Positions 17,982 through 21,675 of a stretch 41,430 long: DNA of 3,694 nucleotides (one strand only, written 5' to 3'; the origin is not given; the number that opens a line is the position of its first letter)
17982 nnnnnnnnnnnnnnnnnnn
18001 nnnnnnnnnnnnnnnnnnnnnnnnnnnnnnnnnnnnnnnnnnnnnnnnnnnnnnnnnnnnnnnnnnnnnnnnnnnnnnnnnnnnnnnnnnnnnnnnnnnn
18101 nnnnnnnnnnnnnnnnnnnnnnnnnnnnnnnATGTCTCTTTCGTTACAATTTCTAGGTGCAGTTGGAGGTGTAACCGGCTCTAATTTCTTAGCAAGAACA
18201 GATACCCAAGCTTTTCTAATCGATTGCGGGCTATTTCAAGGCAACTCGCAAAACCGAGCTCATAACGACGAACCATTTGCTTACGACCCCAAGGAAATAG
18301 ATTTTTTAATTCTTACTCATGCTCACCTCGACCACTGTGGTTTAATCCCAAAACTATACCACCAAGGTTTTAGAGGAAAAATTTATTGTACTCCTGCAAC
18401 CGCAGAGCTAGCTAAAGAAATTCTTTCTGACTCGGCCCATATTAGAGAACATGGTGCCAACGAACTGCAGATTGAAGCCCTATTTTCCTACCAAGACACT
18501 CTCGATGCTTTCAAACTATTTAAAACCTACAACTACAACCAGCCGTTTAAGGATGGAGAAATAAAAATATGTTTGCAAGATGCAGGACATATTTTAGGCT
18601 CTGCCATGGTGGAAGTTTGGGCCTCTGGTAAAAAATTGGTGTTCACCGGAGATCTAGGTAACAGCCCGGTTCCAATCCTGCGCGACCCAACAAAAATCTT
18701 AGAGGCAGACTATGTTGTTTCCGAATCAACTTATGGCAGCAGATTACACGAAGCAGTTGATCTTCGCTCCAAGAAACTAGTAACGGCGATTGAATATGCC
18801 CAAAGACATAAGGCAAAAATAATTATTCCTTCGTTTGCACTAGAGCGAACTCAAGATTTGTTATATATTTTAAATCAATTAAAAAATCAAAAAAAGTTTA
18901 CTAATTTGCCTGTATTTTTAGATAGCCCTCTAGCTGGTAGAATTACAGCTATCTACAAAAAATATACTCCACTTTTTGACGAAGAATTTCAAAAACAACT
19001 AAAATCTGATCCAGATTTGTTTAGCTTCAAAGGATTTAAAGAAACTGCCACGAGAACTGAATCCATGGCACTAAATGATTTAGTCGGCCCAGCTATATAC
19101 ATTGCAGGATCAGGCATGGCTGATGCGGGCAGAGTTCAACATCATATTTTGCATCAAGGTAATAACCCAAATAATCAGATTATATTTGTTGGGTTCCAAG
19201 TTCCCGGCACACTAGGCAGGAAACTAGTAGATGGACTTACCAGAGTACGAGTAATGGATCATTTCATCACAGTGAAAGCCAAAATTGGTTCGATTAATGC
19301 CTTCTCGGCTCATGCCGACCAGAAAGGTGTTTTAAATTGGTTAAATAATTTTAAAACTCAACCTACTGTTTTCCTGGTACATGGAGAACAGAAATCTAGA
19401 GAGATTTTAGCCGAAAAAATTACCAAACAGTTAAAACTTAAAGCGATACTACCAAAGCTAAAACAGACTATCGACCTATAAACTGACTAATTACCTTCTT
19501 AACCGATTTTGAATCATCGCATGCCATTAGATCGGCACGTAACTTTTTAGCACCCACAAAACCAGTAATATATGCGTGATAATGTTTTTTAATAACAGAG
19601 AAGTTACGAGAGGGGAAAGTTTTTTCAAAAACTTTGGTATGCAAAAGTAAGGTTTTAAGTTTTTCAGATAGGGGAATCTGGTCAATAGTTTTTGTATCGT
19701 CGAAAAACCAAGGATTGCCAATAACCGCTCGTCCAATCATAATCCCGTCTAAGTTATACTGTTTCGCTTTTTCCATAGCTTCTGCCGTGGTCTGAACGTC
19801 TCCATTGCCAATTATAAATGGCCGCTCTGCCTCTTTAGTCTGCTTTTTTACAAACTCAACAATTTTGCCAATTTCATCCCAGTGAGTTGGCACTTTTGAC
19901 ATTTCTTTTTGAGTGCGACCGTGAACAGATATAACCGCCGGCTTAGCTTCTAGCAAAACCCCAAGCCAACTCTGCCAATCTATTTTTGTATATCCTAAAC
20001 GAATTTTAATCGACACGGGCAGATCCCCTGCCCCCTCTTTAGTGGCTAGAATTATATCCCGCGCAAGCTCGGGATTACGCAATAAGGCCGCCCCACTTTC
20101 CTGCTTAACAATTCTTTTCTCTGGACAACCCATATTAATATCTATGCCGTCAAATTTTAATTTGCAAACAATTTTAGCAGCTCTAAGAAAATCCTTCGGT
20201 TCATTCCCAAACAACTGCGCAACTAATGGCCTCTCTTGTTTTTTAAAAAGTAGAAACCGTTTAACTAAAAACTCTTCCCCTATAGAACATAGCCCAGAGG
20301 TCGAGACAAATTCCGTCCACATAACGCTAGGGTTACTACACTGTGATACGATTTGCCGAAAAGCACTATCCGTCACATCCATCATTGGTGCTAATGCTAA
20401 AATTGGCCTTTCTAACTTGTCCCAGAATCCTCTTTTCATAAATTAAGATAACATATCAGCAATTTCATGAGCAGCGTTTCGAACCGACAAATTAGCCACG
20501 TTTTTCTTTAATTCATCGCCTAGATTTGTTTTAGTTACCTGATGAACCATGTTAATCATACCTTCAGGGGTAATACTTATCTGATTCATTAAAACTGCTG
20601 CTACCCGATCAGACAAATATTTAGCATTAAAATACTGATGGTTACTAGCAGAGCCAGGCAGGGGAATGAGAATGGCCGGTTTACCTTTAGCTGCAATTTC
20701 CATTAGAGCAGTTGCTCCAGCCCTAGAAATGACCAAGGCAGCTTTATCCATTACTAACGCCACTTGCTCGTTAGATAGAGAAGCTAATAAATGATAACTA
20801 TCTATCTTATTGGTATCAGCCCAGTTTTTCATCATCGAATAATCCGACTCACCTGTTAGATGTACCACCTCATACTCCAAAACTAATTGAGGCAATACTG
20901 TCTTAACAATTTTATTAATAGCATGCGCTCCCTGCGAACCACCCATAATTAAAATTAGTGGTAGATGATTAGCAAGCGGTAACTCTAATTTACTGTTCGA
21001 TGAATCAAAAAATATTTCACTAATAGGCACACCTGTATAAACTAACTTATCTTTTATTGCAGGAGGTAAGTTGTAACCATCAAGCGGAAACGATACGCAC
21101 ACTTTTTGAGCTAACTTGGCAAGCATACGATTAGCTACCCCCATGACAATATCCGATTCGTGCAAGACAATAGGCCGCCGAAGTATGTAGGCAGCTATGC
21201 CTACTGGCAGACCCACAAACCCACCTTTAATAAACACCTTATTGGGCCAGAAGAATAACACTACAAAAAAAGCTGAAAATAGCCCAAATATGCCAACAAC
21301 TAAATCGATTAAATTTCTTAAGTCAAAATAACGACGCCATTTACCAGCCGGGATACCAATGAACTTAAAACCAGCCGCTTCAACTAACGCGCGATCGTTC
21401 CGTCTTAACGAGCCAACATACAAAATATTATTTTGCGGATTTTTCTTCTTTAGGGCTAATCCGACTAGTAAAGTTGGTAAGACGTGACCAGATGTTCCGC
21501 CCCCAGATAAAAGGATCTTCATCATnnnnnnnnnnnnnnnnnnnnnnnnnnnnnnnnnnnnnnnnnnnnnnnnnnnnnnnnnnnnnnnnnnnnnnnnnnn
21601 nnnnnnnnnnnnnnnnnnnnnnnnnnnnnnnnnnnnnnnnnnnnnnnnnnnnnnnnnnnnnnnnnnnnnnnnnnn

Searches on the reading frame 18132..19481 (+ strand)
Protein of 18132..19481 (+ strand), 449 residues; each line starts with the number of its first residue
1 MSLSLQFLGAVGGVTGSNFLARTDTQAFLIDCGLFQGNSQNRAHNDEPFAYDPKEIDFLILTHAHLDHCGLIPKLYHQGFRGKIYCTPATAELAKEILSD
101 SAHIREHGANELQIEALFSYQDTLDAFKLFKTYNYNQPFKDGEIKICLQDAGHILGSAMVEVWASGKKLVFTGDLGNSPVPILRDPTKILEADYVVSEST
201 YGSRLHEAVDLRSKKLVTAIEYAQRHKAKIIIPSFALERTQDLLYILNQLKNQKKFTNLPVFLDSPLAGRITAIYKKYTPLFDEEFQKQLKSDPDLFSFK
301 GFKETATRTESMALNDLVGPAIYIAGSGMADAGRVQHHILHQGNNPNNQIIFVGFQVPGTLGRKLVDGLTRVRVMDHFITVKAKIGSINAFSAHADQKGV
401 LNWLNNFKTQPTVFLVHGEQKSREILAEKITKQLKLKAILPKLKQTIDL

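Call 9: search_protein_families(library=pfam, proteins=[window:18132-19481:+])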
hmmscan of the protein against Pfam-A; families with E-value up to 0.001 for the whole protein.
window:18132-19481:+ (449 aa): 5 families
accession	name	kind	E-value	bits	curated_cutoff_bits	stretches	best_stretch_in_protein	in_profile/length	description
PF10996.14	Beta-Casp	-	5.3e-36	124.2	27.7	1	240-365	1-120/120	Beta-Casp domain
PF07521.17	RMMBL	-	1.8e-16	60.3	21.6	1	379-441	2-63/63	Zn-dependent metallo-hydrolase RNA specificity domain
PF00753.33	Lactamase_B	-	1.9e-15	57.7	22.7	1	13-218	3-194/196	Metallo-beta-lactamase superfamily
PF16661.11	Lactamase_B_6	-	2.7e-10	40.4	27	1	23-172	4-159/193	Metallo-beta-lactamase superfamily domain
PF12706.13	Lactamase_B_2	-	2e-09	37.8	27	1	28-179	3-147/200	Beta-lactamase superfamily domain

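Call 18: find_related_loci(query=window:18132-19481:+, collection=genome_contigs, flank=4000)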
Query window:18132-19481:+ (449 aa) in genome_contigs; peptide patterns used: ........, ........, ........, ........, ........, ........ (x = any residue, [..] = any of these).
87 stretches matched a pattern; 55 encode a relative of the query (tblastn E <= 1e-3); 55 distinct loci.
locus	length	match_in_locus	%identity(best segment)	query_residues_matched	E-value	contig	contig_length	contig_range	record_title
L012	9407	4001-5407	45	3-445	2e-128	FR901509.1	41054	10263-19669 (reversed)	Clostridium sp. CAG:273 genomic scaffold, scf306, whole genome shotgun sequence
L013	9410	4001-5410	44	3-446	1e-125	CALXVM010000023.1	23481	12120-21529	MAG: uncultured Clostridia bacterium isolate BRZ_CS__bin95 genome assembly, contig: BRZ_CS__NODE_3003_length_23481_cov_9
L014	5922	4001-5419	43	3-449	3e-125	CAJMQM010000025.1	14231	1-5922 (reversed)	TPA_asm: uncultured bacterium isolate ERR260143-bin.4 genome assembly, contig: NODE_929_length_14231_cov_4.271797, whole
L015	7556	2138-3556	43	3-449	3e-123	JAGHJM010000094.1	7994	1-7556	MAG: Clostridia bacterium isolate MAG.74 k127_1814309, whole genome shotgun sequence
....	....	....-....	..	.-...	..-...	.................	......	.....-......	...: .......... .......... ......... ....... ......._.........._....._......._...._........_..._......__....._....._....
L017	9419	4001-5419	41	3-449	6e-120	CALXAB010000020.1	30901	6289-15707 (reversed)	MAG: uncultured Clostridia bacterium isolate BRZ_FK__bin7 genome assembly, contig: BRZ_FK__NODE_1875_length_30901_cov_25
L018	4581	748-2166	41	3-449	1e-120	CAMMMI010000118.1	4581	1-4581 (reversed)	MAG: uncultured Clostridium sp. isolate ERR4968580_bin.12_MetaWRAP_v1.1_MAG genome assembly, contig: NODE_7232_length_45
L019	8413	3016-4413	41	3-449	2e-118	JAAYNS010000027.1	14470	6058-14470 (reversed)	MAG: Tissierellia bacterium isolate AS21ysBPME_233 19310_AS21, whole genome shotgun sequence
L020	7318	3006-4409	40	2-449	2e-117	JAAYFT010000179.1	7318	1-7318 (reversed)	MAG: Tissierellia bacterium isolate AS09scLD_109 231058_AS09, whole genome shotgun sequence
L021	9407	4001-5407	42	1-449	2e-117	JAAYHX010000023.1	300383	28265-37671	MAG: Tissierellia bacterium isolate AS09scLD_413 270086_AS09, whole genome shotgun sequence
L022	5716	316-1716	41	3-449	4e-117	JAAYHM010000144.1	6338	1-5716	MAG: Tissierellia bacterium isolate AS09scLD_382 134306_AS09, whole genome shotgun sequence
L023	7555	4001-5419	41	3-449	1e-116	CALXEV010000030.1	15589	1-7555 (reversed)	MAG: uncultured Clostridia bacterium isolate BRZ_CS__bin115 genome assembly, contig: BRZ_CS__NODE_4860_length_15589_cov_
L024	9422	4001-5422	39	3-449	1e-116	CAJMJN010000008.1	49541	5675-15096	MAG TPA_asm: uncultured Clostridium sp. isolate SRR5580185-bin.36 genome assembly, contig: NODE_559_length_49541_cov_5.7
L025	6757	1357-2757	41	3-449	6e-115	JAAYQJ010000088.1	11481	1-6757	MAG: Tissierellia bacterium isolate AS22ysBPME_43 64718_AS22, whole genome shotgun sequence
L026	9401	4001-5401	40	3-449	4e-115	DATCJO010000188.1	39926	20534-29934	MAG TPA_asm: Tissierellaceae bacterium isolate SMAG_U7072 k141_595870, whole genome shotgun sequence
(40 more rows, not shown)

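Call 47: find_homologous_proteins(query=window:18132-19481:+, max_evalue=1e-100)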
Query window:18132-19481:+ (449 aa): 1486 proteins with E <= 1e-100 among 8000 candidates; the best 120 are listed.
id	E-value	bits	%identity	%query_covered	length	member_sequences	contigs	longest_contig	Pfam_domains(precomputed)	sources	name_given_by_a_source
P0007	0.0e+0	1018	100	100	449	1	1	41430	PF12706.14,PF16661.12,PF23023.2,PF07521.18,PF10996.15,PF00753.34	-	-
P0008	3.8e-261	884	86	100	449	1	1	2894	PF12706.14,PF16661.12,PF23023.2,PF07521.18,PF10996.15,PF00753.34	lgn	-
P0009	4.8e-251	851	81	100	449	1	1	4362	PF12706.14,PF16661.12,PF23023.2,PF07521.18,PF10996.15,PF00753.34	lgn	-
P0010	4.6e-239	811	77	100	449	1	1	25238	PF12706.14,PF16661.12,PF23023.2,PF07521.18,PF10996.15,PF00753.34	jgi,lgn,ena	-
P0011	2.9e-206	703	69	100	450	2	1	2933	PF12706.14,PF16661.12,PF23023.2,PF07521.18,PF10996.15,PF00753.34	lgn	-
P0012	1.9e-195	668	67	100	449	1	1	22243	PF12706.14,PF16661.12,PF23023.2,PF19583.6,PF07521.18,PF10996.15,PF00753.34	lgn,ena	-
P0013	4.3e-189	647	63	100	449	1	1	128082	PF12706.14,PF16661.12,PF23023.2,PF07521.18,PF10996.15,PF00753.34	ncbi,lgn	-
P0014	5.5e-189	646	63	100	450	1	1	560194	PF12706.14,PF16661.12,PF23023.2,PF07521.18,PF10996.15,PF00753.34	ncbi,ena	-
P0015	1.8e-188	645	63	100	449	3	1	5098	PF12706.14,PF16661.12,PF23023.2,PF07521.18,PF10996.15,PF00753.34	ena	-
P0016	2.3e-188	644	64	100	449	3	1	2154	PF12706.14,PF16661.12,PF23023.2,PF07521.18,PF10996.15,PF00753.34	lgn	-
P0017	2.5e-188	644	62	100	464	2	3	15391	PF12706.14,PF16661.12,PF23023.2,PF07521.18,PF10996.15,PF00753.34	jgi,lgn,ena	-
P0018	3.6e-187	640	61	100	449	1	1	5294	PF12706.14,PF16661.12,PF23023.2,PF07521.18,PF10996.15,PF00753.34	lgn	-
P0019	8.4e-187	639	63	100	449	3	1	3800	PF12706.14,PF16661.12,PF23023.2,PF07521.18,PF10996.15,PF00753.34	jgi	-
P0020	2.4e-186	638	63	100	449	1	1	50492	PF12706.14,PF16661.12,PF23023.2,PF07521.18,PF10996.15,PF00753.34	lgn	-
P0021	2.8e-186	637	63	100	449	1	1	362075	PF12706.14,PF16661.12,PF23023.2,PF07521.18,PF10996.15,PF00753.34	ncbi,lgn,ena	-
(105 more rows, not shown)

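Call 48: find_encoding_contigs(protein=P0008, flank=5000, max_places=2)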
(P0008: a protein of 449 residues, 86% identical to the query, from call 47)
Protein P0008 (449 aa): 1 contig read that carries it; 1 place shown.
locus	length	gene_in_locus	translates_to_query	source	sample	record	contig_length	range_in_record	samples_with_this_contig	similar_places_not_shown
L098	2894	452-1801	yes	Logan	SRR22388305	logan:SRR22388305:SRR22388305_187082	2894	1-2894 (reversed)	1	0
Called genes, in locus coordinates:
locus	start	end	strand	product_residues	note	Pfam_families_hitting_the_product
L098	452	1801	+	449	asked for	PF00753:Lactamase_B, PF23023:Anti-Pycsar_Apyc1, PF12706:Lactamase_B_2 (weak), PF16661:Lactamase_B_6, PF10996:Beta-Casp, PF07521:RMMBL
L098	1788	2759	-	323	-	PF01207:Dus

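Call 49: find_encoding_contigs(protein=P0011, flank=5000, max_places=2)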
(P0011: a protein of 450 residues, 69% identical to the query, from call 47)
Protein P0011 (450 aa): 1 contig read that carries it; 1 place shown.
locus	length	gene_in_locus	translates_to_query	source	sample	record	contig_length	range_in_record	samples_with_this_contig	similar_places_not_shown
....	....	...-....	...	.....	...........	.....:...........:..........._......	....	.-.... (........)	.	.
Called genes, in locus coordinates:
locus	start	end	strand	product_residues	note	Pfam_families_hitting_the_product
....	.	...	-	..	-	?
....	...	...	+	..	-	-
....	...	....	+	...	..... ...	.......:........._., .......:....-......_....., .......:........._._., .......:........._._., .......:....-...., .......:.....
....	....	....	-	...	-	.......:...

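Call 50: find_encoding_contigs(protein=P0012, flank=5000, max_places=2)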
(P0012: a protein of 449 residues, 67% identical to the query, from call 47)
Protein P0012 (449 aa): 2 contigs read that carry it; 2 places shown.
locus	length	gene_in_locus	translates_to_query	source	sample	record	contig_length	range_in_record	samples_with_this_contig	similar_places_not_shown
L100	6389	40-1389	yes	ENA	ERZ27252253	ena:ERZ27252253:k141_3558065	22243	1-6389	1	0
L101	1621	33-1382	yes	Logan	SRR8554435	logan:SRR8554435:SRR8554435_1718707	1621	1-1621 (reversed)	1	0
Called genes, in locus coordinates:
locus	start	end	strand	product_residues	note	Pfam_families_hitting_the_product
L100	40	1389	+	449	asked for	PF00753:Lactamase_B, PF19583:ODP (faint), PF23023:Anti-Pycsar_Apyc1, PF12706:Lactamase_B_2, PF16661:Lactamase_B_6, PF10996:Beta-Casp, PF07521:RMMBL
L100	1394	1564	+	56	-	-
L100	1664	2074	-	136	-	-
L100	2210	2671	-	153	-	-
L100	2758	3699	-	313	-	PF03033:Glyco_transf_28, PF04101:Glyco_tran_28_C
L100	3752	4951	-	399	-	PF01098:FTSW_RODA_SPOVE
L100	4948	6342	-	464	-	PF21799:MurD-like_N, PF08245:Mur_ligase_M, PF02875:Mur_ligase_C (weak)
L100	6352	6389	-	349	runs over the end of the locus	PF00953:Glycos_transf_4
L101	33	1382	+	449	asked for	PF00753:Lactamase_B, PF19583:ODP (faint), PF23023:Anti-Pycsar_Apyc1, PF12706:Lactamase_B_2, PF16661:Lactamase_B_6, PF10996:Beta-Casp, PF07521:RMMBL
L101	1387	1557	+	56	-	-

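Call 51: find_encoding_contigs(protein=P0013, flank=5000, max_places=2)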
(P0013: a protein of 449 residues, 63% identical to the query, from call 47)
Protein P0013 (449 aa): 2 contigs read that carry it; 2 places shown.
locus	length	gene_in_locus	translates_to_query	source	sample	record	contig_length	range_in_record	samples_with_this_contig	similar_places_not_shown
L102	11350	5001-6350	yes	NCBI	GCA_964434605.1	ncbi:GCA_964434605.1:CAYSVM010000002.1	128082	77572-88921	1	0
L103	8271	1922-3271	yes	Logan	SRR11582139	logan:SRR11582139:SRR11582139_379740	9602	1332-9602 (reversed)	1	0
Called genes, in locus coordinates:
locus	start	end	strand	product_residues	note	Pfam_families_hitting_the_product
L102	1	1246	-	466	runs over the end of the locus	PF21799:MurD-like_N, PF08245:Mur_ligase_M, PF02875:Mur_ligase_C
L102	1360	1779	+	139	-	-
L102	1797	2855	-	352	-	PF04542:Sigma70_r2, PF04545:Sigma70_r4 (faint), PF04539:Sigma70_r3 (weak)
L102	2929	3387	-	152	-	PF03073:TspO_MBR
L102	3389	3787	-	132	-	PF10648:Gmad2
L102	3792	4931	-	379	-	PF26514:DUF8173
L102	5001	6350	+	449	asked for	PF00753:Lactamase_B, PF23023:Anti-Pycsar_Apyc1, PF12706:Lactamase_B_2 (weak), PF16661:Lactamase_B_6, PF10996:Beta-Casp, PF07521:RMMBL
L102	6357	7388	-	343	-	PF00953:Glycos_transf_4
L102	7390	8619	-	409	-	PF08245:Mur_ligase_M, PF02875:Mur_ligase_C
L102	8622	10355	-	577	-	PF03717:PBP_dimer, PF00905:Transpeptidase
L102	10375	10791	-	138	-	-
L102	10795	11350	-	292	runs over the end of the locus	PF01209:Ubie_methyltran (faint), PF01795:Methyltransf_5, PF13649:Methyltransf_25 (faint), PF13847:Methyltransf_31 (faint)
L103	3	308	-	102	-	?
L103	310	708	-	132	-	PF10648:Gmad2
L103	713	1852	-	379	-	PF26514:DUF8173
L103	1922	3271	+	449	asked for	PF00753:Lactamase_B, PF23023:Anti-Pycsar_Apyc1, PF12706:Lactamase_B_2 (weak), PF16661:Lactamase_B_6, PF10996:Beta-Casp, PF07521:RMMBL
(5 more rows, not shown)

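Call 66: find_encoding_contigs(protein=P0015, flank=3000, max_places=3)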
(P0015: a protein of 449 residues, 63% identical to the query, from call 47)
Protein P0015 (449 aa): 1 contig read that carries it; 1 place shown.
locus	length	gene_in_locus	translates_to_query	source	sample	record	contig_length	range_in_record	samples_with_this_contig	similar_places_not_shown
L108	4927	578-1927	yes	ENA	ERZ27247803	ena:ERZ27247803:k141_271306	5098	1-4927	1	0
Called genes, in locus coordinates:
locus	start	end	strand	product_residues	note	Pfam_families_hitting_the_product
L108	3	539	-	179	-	?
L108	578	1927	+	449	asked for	PF00753:Lactamase_B, PF23023:Anti-Pycsar_Apyc1 (weak), PF12706:Lactamase_B_2 (weak), PF16661:Lactamase_B_6, PF10996:Beta-Casp, PF07521:RMMBL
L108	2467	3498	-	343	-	PF00953:Glycos_transf_4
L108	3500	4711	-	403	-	PF08245:Mur_ligase_M, PF02875:Mur_ligase_C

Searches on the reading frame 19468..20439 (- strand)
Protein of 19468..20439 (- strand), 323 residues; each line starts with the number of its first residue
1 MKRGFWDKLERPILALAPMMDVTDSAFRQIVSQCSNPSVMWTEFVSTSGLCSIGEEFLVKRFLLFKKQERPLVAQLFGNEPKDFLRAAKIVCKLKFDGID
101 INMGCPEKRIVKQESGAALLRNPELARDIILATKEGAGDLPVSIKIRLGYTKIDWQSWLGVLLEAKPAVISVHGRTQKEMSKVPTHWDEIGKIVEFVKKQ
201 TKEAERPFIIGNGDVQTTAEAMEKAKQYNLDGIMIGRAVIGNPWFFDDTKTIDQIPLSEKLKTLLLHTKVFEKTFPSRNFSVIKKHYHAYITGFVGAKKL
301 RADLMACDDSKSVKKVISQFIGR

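Call 9: search_protein_families(library=pfam, proteins=[window:19468-20439:-])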
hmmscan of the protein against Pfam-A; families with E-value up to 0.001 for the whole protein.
window:19468-20439:- (323 aa): 1 family
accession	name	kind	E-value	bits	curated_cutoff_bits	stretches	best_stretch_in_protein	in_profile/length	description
PF01207.24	Dus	-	2.2e-54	185.1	20.4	1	16-316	2-301/311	Dihydrouridine synthase (Dus)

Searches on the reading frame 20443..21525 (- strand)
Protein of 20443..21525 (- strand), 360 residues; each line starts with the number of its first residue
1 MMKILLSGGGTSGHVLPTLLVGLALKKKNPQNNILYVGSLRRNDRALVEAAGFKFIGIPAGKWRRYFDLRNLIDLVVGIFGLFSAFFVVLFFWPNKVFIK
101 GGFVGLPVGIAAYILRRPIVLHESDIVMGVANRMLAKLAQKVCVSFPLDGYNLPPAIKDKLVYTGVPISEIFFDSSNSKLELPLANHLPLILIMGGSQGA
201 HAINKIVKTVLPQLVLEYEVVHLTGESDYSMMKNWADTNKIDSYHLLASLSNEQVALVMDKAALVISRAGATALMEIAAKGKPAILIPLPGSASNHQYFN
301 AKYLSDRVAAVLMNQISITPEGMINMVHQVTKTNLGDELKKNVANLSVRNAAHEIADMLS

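Call 9: search_protein_families(library=pfam, proteins=[window:20443-21525:-])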
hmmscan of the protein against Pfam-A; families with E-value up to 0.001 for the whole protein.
window:20443-21525:- (360 aa): 3 families
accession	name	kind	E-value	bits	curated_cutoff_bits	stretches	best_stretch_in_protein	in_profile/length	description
PF04101.22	Glyco_tran_28_C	-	1.2e-34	120.2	22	1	191-353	2-164/166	Glycosyltransferase family 28 C-terminal domain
PF03033.26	Glyco_transf_28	-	1.7e-23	83.6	26.2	1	4-143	1-138/139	Glycosyltransferase family 28 N-terminal domain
PF00201.24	UDPGT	-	0.00063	19.1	19.5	0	265-347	344-419/499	UDP-glucoronosyl and UDP-glucosyl transferase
